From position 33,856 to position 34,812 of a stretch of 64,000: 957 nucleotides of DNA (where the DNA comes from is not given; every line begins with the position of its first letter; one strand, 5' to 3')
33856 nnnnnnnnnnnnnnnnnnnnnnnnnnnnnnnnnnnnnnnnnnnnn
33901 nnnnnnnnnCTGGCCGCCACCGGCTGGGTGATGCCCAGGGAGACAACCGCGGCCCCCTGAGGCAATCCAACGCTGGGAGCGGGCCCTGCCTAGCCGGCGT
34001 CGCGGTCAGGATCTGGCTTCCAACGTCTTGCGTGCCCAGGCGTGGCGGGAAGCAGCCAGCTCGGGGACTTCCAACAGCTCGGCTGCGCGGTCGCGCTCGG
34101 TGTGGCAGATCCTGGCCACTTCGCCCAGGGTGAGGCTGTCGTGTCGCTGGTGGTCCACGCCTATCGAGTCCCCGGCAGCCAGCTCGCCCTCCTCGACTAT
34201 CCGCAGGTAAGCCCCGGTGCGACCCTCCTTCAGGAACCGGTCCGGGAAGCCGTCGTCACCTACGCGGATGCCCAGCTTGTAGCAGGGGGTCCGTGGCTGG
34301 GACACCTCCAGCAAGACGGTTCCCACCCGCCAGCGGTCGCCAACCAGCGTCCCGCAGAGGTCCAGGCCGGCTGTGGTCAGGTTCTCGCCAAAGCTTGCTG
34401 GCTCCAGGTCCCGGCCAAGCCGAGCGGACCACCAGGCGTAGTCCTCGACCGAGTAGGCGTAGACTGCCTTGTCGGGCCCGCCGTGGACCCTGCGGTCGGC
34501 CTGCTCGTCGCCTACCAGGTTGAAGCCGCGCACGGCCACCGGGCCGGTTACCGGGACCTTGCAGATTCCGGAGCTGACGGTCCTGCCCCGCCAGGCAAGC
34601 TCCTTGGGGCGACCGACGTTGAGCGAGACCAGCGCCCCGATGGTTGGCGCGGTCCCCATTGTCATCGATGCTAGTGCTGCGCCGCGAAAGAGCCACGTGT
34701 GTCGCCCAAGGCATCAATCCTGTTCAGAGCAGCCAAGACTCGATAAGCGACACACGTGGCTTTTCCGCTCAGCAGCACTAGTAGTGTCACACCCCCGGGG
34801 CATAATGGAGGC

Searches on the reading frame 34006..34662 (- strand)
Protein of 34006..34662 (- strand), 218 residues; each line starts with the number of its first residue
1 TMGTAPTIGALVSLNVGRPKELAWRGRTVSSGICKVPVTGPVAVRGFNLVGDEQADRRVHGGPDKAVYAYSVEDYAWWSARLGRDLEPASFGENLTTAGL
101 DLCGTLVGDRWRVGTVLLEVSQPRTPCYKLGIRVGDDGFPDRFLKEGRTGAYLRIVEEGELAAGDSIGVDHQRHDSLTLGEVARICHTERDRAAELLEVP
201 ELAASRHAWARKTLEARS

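Call 61: search_protein_families(library=pfam, proteins=[window:34006-34662:-], max_evalue=0.001)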
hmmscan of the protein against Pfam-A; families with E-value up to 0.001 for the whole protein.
window:34006-34662:- (218 aa): 1 family
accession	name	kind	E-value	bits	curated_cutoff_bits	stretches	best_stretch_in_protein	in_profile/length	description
PF03473.23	MOSC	-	2.3e-38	131.3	22.7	1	56-167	1-119/120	MOSC domain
